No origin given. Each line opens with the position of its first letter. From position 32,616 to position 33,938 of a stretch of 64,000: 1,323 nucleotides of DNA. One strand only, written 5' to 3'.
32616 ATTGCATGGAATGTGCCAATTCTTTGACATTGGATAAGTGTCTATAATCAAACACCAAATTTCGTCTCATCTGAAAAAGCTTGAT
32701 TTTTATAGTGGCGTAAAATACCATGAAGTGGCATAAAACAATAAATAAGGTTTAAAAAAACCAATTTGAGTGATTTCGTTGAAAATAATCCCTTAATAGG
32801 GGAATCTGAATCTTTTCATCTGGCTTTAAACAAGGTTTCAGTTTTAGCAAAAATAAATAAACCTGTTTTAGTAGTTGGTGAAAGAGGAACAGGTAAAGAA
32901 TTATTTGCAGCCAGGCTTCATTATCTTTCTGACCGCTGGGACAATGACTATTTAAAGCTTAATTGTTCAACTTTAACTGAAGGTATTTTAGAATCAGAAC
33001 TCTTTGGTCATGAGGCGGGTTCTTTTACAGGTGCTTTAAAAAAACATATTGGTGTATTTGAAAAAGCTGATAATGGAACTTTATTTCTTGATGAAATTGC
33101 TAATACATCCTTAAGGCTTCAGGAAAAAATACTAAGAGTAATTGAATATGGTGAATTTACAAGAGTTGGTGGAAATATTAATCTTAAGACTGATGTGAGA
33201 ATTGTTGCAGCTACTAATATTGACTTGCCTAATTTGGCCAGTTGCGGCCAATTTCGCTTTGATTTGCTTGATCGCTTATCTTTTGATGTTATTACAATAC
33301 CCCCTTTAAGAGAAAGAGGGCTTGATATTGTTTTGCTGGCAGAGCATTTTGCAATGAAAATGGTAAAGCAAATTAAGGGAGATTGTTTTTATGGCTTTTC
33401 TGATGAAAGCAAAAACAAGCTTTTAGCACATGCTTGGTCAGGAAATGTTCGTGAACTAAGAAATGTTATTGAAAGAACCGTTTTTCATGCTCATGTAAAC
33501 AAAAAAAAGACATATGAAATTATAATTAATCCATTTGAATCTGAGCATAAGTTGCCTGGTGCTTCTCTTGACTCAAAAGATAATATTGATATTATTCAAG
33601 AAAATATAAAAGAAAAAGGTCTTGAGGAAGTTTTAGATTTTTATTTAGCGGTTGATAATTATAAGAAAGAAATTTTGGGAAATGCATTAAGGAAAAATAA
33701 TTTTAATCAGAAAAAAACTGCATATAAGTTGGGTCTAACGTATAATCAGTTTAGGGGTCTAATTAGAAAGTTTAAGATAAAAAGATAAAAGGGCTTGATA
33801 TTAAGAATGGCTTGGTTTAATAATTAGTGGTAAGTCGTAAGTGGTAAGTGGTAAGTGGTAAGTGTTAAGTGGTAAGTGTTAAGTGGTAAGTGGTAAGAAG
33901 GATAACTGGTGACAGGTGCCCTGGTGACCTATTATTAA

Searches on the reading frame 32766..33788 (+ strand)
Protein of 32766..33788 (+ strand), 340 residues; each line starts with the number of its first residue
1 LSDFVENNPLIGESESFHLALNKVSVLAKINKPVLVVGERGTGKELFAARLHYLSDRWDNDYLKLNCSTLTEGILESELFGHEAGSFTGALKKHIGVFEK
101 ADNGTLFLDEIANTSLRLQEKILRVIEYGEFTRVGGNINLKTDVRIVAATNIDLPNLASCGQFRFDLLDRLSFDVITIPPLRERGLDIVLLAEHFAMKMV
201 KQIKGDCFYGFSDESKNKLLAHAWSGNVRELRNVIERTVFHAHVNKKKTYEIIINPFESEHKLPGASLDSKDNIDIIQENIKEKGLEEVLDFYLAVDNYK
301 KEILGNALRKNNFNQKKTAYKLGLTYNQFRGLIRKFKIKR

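Call 31: search_protein_families(library=pfam, proteins=[window:32766-33788:+])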
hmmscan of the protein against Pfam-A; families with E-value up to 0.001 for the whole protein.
window:32766-33788:+ (340 aa): 7 families
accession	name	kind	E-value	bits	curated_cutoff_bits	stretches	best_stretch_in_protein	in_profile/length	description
PF00158.32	Sigma54_activat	-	1.2e-55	188.2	20.2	1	10-173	1-164/168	Sigma-54 interaction domain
PF14532.12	Sigma54_activ_2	-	1.4e-16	61.4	25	1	14-181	4-138/138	Sigma-54 interaction domain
PF25601.1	AAA_lid_14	-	6.9e-15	55.1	27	1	182-242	1-60/87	AAA+ ATPase lid domain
PF01078.27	Mg_chelatase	-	6.5e-06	26.1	20.3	0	92-152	96-158/207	Magnesium chelatase, subunit ChlI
PF07728.20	AAA_5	-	6.9e-06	26.5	22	1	33-151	1-122/139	AAA domain (dynein-related subfamily)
PF02954.25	HTH_8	-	7.3e-05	22.9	22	1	301-330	7-36/42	Bacterial regulatory protein, Fis family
PF07724.20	AAA_2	-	0.00036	21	27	1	34-154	6-127/166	AAA domain (Cdc48 subfamily)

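Call 57: search_protein_families(library=ncbifam, proteins=[window:32766-33788:+], max_evalue=0.01)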
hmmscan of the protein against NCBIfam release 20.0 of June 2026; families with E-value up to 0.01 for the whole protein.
window:32766-33788:+ (340 aa): 27 families (the best 25 are shown)
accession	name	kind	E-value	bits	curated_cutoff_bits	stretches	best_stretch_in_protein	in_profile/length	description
TIGR02974.1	phageshock_pspF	equivalog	1.3e-136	455.2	443.55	1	10-336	1-336/336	phage shock protein operon transcriptional activator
NF008622.0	PRK11608.1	equivalog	5.7e-122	406.8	529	1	7-339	5-326/329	phage shock protein operon transcriptional activator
TIGR01817.1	nifA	equivalog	5.9e-83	279.4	528.85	1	6-339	194-530/534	nif-specific transcriptional activator NifA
NF003451.0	PRK05022.1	equivalog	4.6e-81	273.1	476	1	6-339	188-511/512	nitric oxide reductase transcriptional regulator NorR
NF008469.0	PRK11361.1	equivalog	1.5e-69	234.9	714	1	23-326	158-444/461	acetoacetate metabolism transcriptional regulator AtoC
NF041552.1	TF_PrdR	equivalog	1.5e-68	231.6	795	1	9-287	268-549/577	sigma-54 dependent transcriptional regulator PrdR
NF038308.1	RNA_repair_RtcR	equivalog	2.1e-68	231.5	650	1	10-327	182-502/530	RNA repair transcriptional activator RtcR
TIGR01818.1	ntrC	equivalog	3.3e-68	230.6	558.6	1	6-333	132-460/463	nitrogen regulation protein NR(I)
TIGR02915.1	PEP_resp_reg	equivalog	1e-67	228.9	502.6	1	8-260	139-390/445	PEP-CTERM-box response regulator transcription factor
NF011958.0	PRK15429.1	equivalog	5.1e-66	223.7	830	1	9-245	380-615/692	formate hydrogenlyase transcriptional activator FlhA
NF050807.1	TransRegFlbDCaul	equivalog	1.1e-65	222.3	750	1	9-259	119-367/454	sigma-54-dependent transcriptional regulator FlbD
TIGR02329.1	propionate_PrpR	equivalog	6.2e-63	213.2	499.2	1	8-248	212-456/526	propionate catabolism operon regulatory protein PrpR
NF041906.1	V4R_TF_MobR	exception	8.4e-62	209.4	999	1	11-327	235-535/544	phenol degradation transcriptional regulator MobR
NF011953.0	PRK15424.1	equivalog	7e-61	206.4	703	1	8-252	219-475/538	propionate catabolism operon regulatory protein PrpR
NF007689.0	PRK10365.1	equivalog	2.6e-60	204.5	760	1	10-242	141-372/441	sigma-54-dependent response regulator transcription factor ZraR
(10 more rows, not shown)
